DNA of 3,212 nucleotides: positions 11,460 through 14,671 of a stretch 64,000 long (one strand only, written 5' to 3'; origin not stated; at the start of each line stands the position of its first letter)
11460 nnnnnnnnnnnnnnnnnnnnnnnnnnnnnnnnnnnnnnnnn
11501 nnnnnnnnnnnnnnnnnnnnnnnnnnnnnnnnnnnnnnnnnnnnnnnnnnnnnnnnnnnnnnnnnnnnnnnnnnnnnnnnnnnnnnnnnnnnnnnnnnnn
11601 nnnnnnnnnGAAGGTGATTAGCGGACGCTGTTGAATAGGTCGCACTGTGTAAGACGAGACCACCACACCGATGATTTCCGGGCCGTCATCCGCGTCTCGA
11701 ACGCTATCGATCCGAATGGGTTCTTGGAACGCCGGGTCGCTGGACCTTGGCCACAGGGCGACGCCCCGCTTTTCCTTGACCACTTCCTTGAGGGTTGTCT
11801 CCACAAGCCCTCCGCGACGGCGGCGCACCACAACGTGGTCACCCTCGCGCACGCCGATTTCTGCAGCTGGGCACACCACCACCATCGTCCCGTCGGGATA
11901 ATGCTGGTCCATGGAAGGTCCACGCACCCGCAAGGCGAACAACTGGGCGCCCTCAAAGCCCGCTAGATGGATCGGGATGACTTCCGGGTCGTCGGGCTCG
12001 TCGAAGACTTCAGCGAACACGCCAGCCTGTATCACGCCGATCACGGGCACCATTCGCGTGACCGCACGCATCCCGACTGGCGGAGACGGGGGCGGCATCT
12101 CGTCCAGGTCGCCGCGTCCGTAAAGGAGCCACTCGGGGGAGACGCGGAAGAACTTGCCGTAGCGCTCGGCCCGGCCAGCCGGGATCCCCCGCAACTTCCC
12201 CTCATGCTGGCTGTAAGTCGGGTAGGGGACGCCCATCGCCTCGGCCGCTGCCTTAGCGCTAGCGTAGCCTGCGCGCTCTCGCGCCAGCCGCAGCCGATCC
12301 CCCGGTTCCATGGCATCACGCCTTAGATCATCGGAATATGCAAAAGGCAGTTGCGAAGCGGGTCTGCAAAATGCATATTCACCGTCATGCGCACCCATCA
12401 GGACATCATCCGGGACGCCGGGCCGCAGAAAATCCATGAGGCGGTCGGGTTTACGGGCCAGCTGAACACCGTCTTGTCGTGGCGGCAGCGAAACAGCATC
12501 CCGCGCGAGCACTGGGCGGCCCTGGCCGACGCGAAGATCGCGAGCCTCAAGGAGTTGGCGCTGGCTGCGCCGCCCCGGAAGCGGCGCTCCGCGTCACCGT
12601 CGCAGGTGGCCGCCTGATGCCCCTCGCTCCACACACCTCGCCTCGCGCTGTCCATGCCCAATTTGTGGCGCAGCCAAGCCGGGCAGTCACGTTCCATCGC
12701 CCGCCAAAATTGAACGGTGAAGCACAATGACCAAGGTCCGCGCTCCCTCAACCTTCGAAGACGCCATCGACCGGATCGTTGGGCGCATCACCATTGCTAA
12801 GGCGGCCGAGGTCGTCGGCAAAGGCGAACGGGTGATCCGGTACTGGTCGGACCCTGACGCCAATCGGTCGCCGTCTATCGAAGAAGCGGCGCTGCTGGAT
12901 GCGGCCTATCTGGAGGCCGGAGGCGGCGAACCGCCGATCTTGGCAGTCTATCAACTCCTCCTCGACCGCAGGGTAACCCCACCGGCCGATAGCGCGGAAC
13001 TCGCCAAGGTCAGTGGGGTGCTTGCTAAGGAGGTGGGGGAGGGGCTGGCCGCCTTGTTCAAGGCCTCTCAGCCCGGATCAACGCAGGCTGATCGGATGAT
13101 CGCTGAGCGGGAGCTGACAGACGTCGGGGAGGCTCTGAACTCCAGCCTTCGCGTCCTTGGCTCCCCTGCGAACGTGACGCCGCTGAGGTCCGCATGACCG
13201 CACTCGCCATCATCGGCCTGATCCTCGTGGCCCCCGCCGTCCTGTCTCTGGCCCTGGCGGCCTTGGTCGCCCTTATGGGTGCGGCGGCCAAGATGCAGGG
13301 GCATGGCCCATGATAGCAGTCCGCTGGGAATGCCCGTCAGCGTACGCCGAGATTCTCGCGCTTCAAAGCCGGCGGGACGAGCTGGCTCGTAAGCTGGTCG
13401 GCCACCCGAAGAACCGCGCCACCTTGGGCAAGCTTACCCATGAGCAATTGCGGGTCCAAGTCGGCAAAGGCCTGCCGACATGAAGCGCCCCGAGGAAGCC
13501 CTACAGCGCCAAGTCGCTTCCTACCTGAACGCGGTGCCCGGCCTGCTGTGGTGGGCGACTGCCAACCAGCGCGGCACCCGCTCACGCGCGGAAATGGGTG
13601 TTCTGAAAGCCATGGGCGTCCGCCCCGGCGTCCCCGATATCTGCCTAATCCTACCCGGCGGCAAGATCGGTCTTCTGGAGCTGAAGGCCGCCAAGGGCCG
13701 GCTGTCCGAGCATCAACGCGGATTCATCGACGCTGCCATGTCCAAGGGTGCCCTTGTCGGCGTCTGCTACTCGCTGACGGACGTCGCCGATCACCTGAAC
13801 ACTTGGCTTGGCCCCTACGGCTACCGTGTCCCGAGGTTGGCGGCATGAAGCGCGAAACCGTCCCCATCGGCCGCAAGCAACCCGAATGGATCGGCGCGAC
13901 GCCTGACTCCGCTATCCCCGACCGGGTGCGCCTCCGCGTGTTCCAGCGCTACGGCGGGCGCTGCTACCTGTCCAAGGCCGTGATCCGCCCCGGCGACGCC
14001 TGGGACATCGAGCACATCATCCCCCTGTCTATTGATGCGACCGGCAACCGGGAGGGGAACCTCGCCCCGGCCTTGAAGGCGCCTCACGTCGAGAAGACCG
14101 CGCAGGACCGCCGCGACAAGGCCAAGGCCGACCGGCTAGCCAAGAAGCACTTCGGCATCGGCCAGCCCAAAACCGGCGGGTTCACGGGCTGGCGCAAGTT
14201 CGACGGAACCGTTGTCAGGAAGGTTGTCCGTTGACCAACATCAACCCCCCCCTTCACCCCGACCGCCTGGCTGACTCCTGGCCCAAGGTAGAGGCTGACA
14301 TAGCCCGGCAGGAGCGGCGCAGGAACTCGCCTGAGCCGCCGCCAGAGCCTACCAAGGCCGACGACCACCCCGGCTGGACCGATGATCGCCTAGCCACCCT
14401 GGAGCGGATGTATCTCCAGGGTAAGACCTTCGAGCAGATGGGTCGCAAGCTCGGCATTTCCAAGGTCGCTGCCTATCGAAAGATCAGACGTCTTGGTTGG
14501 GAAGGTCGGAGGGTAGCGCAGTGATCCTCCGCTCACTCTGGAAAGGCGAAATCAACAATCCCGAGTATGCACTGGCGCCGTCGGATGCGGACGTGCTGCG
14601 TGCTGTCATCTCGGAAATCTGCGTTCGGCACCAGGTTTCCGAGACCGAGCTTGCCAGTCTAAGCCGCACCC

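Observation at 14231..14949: Phage copies of host cell-cycle regulator domains: a GcrA-like and a DnaA domain-IV-like protein in the replication module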

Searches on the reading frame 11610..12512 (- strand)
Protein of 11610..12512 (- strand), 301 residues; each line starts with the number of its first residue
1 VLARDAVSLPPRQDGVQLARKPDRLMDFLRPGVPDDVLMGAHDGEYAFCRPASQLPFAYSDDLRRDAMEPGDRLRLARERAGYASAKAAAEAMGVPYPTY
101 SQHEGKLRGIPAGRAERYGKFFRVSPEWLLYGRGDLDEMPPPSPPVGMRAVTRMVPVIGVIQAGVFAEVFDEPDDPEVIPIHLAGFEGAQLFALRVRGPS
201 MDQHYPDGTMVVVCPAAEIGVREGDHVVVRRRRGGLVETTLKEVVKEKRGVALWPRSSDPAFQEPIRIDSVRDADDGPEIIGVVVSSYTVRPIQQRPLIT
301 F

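Call 5: search_protein_families(library=pfam, proteins=[window:11610-12512:-], max_evalue=1)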
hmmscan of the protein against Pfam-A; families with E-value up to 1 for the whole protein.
window:11610-12512:- (301 aa): 4 families
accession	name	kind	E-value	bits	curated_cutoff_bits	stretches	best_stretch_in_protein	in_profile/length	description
PF00717.28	Peptidase_S24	-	1.8e-14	53.8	23.3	1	156-285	1-116/116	Peptidase S24-like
PF13560.12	HTH_31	-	0.00022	21.9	27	1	71-127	3-59/64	Helix-turn-helix domain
PF01381.28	HTH_3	-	0.054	14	23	1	74-129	1-55/55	Helix-turn-helix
PF01568.27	Molydop_binding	-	0.13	12.8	26.8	1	216-254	39-76/110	Molydopterin dinucleotide binding domain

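Call 6: search_protein_families(library=phrogs, proteins=[window:11610-12512:-], max_evalue=0.01)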
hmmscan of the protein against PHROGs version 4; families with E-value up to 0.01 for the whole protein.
window:11610-12512:- (301 aa): 4 families
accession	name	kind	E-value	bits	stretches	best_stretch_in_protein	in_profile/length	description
phrog_4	-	transcription regulation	1.3e-30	107.7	1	68-289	135-337/400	transcriptional repressor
phrog_2328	-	transcription regulation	1.8e-07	32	1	69-145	15-85/128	transcriptional repressor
phrog_8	-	transcription regulation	1e-05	26.2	1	56-135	59-141/346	transcriptional regulator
phrog_2967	-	transcription regulation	0.0079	16.8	0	68-134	9-74/225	transcriptional regulator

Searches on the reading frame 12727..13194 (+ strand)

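Call 5: search_protein_families(library=pfam, proteins=[window:12727-13194:+], max_evalue=1)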
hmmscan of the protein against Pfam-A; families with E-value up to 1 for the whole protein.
window:12727-13194:+ (156 aa): 0 families

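Call 6: search_protein_families(library=phrogs, proteins=[window:12727-13194:+], max_evalue=0.01)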
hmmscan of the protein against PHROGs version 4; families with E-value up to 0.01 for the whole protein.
window:12727-13194:+ (156 aa): 1 family
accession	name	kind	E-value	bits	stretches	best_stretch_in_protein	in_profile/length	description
phrog_38866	-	unknown function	4.5e-25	89.9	1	1-142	1-146/167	-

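Call 7: search_protein_families(library=ncbifam, proteins=[window:12727-13194:+], max_evalue=1)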
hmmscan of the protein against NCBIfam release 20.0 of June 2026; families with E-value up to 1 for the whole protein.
window:12727-13194:+ (156 aa): 0 families

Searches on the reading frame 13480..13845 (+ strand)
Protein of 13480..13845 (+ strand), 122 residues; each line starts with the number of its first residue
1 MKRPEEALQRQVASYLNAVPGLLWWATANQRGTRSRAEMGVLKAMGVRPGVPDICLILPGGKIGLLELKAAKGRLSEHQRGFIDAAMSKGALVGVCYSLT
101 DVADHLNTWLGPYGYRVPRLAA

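Call 5: search_protein_families(library=pfam, proteins=[window:13480-13845:+], max_evalue=1)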
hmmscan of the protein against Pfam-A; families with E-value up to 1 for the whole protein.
window:13480-13845:+ (122 aa): 1 family
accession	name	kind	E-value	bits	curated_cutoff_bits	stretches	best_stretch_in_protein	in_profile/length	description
PF08774.17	VRR_NUC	-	4.4e-09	36.9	23.8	1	42-98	55-114/116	VRR-NUC domain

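Call 6: search_protein_families(library=phrogs, proteins=[window:13480-13845:+], max_evalue=0.01)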
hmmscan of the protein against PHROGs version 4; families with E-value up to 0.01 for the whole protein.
window:13480-13845:+ (122 aa): 4 families
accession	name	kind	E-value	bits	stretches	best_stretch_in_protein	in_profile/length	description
phrog_824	-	unknown function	4.9e-27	96.5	1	2-112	63-177/265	-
phrog_93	-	DNA, RNA and nucleotide metabolism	2.6e-14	53.8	1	3-110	352-442/613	endonuclease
phrog_5702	-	DNA, RNA and nucleotide metabolism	1.2e-13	51.8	1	46-104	2-61/70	Holliday junction resolvase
phrog_2363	-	unknown function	0.009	16.6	0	25-97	84-158/192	-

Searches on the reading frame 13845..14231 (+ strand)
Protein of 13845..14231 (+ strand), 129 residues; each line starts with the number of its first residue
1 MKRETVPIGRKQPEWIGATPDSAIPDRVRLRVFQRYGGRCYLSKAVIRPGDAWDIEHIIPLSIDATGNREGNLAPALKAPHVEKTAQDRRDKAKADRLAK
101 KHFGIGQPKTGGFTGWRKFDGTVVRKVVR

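Call 5: search_protein_families(library=pfam, proteins=[window:13845-14231:+], max_evalue=1)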
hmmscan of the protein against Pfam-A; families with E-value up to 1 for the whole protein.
seq(129 aa): 3 families
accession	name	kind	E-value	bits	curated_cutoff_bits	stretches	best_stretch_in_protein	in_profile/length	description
PF15142.11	INCA1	-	0.0006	20.3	27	1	20-104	13-96/178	INCA1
PF13395.12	HNH_4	-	0.12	12.8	22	1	47-63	14-28/54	HNH endonuclease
PF01844.29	HNH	-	0.3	11.7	21.4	1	48-85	11-45/47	HNH endonuclease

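Call 6: search_protein_families(library=phrogs, proteins=[window:13845-14231:+], max_evalue=0.01)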
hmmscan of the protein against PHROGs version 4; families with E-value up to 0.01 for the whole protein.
seq(129 aa): 6 families
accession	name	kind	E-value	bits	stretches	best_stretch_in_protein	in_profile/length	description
phrog_333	-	DNA, RNA and nucleotide metabolism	1.8e-11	45.4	1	11-105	4-104/138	HNH endonuclease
phrog_589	-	DNA, RNA and nucleotide metabolism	1.7e-07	32.1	1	22-101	76-155/179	HNH endonuclease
phrog_144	-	DNA, RNA and nucleotide metabolism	3e-06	28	1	26-95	73-143/175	HNH endonuclease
phrog_6050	-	DNA, RNA and nucleotide metabolism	3e-06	27.3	1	23-90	297-363/402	HNH endonuclease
phrog_1271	-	DNA, RNA and nucleotide metabolism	0.00028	21.4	1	26-96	255-327/361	HNH endonuclease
phrog_5718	-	DNA, RNA and nucleotide metabolism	0.0008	19.5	1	11-97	102-186/394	HNH endonuclease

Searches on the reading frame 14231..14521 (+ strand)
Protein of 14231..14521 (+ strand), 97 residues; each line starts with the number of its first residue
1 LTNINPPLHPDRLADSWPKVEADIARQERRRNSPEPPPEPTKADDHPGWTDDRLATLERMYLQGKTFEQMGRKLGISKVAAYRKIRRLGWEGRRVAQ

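Call 5: search_protein_families(library=pfam, proteins=[window:14231-14521:+], max_evalue=1)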
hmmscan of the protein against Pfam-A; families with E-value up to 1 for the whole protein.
window:14231-14521:+ (97 aa): 5 families
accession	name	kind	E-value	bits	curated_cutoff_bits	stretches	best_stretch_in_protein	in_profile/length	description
PF07750.17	GcrA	-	4.1e-05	24.4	26.9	1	49-94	3-49/155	GcrA cell cycle regulator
PF18024.7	HTH_50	-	0.048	13.8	27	1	59-89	18-48/50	Helix-turn-helix domain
PF08281.18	Sigma70_r4_2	-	0.072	13.2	25.7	1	60-87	22-49/54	Sigma-70, region 4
PF04545.22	Sigma70_r4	-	0.12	12.3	24.1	1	57-78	13-34/50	Sigma-70, region 4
PF25257.1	DUF7858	-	0.25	11.7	27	1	51-92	47-88/170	Family of unknown function (DUF7858)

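Call 6: search_protein_families(library=phrogs, proteins=[window:14231-14521:+], max_evalue=0.01)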
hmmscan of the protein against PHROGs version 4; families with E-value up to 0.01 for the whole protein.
window:14231-14521:+ (97 aa): 5 families
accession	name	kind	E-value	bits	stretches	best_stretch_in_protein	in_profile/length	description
phrog_323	-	transcription regulation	4e-07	30.9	1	42-94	142-194/319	transcriptional regulator, D5-like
phrog_664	-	DNA, RNA and nucleotide metabolism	0.00031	21.6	1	23-94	72-130/210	DNA binding protein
phrog_20467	-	DNA, RNA and nucleotide metabolism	0.00049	21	1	50-91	64-105/112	HNH endonuclease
phrog_686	-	DNA, RNA and nucleotide metabolism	0.006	17.8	0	61-87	45-71/76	HTH DNA binding protein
phrog_645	-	DNA, RNA and nucleotide metabolism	0.0067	17.6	1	52-87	25-61/196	Rnase E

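Call 7: search_protein_families(library=ncbifam, proteins=[window:14231-14521:+], max_evalue=1)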
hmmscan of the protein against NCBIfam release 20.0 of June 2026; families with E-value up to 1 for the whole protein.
window:14231-14521:+ (97 aa): 2 families
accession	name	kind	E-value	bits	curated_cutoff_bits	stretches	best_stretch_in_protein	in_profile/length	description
NF050816.1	sig70cofacGcrA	equivalog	4.1e-06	27.2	280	1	48-94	2-49/173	cell cycle sigma 70 cofactor GcrA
TIGR00122.1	birA_repr_reg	equivalog_domain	0.06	13.2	70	1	61-92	8-41/69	biotin operon repressor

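Call 15: find_homologous_proteins(query=window:14231-14521:+)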
Query window:14231-14521:+ (97 aa): 1 proteins with E <= 0.001 among 102 candidates.
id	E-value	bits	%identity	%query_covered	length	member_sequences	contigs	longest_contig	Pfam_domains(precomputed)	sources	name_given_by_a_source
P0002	1.0e-59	217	99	100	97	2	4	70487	-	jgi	-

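Call 16: search_dna_similar(query=window:14231-14521:+, collection=phages, mode=protein, max_rows=40, max_evalue=0.001)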
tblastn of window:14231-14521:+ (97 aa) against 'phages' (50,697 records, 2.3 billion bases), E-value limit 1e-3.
No match.

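Call 44: search_solved_structures(query=window:14231-14521:+, max_evalue=10, show_alignments=3)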
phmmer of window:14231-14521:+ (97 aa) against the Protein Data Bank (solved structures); distinct sequences matched with E-value up to 10: 4.
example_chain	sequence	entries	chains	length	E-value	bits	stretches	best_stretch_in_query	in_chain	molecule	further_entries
2lvs_A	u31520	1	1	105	1.5e-05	28.5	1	45-90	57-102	Putative uncharacterized protein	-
7ye1_G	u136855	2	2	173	2e-05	28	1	48-94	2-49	Cell cycle regulatory protein GcrA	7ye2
5yiu_A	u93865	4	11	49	5e-05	26.8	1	48-89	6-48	Cell cycle regulatory protein GcrA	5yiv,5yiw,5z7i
8egr_M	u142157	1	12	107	0.71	13.5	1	14-55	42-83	gp20, portal-proximal core protein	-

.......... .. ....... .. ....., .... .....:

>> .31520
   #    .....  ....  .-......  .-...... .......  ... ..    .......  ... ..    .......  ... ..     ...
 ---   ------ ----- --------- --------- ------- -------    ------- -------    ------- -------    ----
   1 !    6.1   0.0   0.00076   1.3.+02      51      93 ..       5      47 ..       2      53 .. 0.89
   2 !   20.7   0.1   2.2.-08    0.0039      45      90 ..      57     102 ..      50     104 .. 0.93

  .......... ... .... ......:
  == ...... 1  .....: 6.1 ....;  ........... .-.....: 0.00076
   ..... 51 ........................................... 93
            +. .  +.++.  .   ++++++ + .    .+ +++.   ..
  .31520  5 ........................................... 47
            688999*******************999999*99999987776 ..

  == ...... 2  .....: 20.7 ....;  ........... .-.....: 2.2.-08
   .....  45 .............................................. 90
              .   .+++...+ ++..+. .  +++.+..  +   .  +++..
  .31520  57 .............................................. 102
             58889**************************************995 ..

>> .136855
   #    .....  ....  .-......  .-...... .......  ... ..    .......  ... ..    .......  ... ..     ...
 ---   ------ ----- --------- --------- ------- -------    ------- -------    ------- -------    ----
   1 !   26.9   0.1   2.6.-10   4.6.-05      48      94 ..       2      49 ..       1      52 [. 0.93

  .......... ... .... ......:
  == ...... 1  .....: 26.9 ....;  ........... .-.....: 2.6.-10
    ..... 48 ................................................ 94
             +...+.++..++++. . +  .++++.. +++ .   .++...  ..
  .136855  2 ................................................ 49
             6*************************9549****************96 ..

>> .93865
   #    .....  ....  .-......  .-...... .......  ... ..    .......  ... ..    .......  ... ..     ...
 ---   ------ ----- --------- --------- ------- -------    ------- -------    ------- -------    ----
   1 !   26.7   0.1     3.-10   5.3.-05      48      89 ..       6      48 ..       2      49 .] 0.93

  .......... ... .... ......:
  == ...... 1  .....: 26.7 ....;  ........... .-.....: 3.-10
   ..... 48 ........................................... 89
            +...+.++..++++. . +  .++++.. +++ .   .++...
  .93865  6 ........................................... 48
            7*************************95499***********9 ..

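Call 77: predict_structure(protein=window:14231-14521:+)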
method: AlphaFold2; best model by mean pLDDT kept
length: 97 residues; sequences in the alignment: 1
mean_pLDDT: 68.5   pTM: 0.42
mean pLDDT of the five models: 68.5, 66.2, 64.3, 62.2, 60.4
residues with pLDDT >= 90: 15; 70-90: 24; 50-70: 49; < 50: 9
segments of 3 or more residues with pLDDT < 50: 44-46
pLDDT, mean of each block of 10 residues (from residue 1): 55 54 60 58 55 86 91 89 79 50
secondary structure, 60 per line:
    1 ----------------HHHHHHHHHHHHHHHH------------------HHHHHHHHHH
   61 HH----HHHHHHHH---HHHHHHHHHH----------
elements in order: H17-32 H51-62 H67-74 H78-87

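Call 81: fold_search(model_id=the predicted structure, library=pdb)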
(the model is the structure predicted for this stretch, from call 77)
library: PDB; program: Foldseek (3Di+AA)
matches with E <= 10: 909; with E <= 0.001: 0
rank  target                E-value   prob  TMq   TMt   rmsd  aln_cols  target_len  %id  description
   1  5yiu                  6.6e-02  1.00  0.42  0.82   0.7        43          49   37  Caulobacter crescentus GcrA DNA-binding domain (DBD) (released 2018-03-21)
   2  1lnw_A                3.4e-01  0.54  0.34  0.25  16.0        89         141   22  CRYSTAL STRUCTURE OF THE MEXR REPRESSOR OF THE MEXAB-OPRM MULTIDRUG EFFLUX OPERON OF PSEUDOMONAS AERUGINOSA (released 2002-09-11)
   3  4zzl_A                3.4e-01  0.54  0.34  0.24  17.8        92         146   17  MexR R21W derepressor mutant causing multidrug resistance in P. aeruginosa by mexAB-oprM efflux pump expression (released 2016-07-27)
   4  2r0q_D                4.1e-01  0.69  0.36  0.18  10.9        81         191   14  Crystal structure of a serine recombinase- DNA regulatory complex (released 2008-04-01)
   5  2lvs_MODEL_1_A        4.7e-01  0.90  0.38  0.35   2.4        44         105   34  NMR solution structure of a CRISPR repeat binding protein (released 2013-01-23)
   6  9a50_A                6.1e-01  0.69  0.35  0.14  18.2        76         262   20  Integrative model of RPSB-RPOC by crosslinking MS and deep learning (released 2024-09-18)
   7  2llk_MODEL_1_A        6.5e-01  0.95  0.40  0.67   2.7        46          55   20  Solution NMR structure of the N-terminal myb-like 1 domain of the human cyclin-D-binding transcription factor  (released 2011-11-23)
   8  1i1g_A                6.5e-01  0.90  0.36  0.26   2.6        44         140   27  CRYSTAL STRUCTURE OF THE LRP-LIKE TRANSCRIPTIONAL REGULATOR FROM THE ARCHAEON PYROCOCCUS FURIOSUS (released 2002-02-06)
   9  4pzj                  6.5e-01  0.77  0.33  0.44   3.0        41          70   20  1.60 Angstrom resolution crystal structure of a transcriptional regulator of the LysR family from Eggerthella lenta DSM  (released 2014-04-23)
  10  1xcb_A                6.5e-01  0.57  0.30  0.16   4.9        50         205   26  X-ray Structure of a Rex-Family Repressor/NADH Complex from Thermus Aquaticus (released 2004-09-28)
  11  7bhy_B                6.9e-01  0.90  0.38  0.64   3.1        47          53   19  DNA-binding domain of DeoR in complex with the DNA operator (released 2021-11-10)
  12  7bhy_C                6.9e-01  0.90  0.38  0.62   3.1        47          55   19  DNA-binding domain of DeoR in complex with the DNA operator (released 2021-11-10)
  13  3ikt_A                6.9e-01  0.60  0.25  0.13   3.7        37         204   22  Crystal structure of a Rex-family repressor/DNA/NAD+ complex from Thermus aquaticus (released 2010-06-09)
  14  1lnw_F                7.9e-01  0.33  0.33  0.26  16.6        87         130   22  CRYSTAL STRUCTURE OF THE MEXR REPRESSOR OF THE MEXAB-OPRM MULTIDRUG EFFLUX OPERON OF PSEUDOMONAS AERUGINOSA (released 2002-09-11)
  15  2x48_A                8.4e-01  0.97  0.36  0.62   0.9        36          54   25  ORF 55 from Sulfolobus islandicus rudivirus 1 (released 2010-07-21)
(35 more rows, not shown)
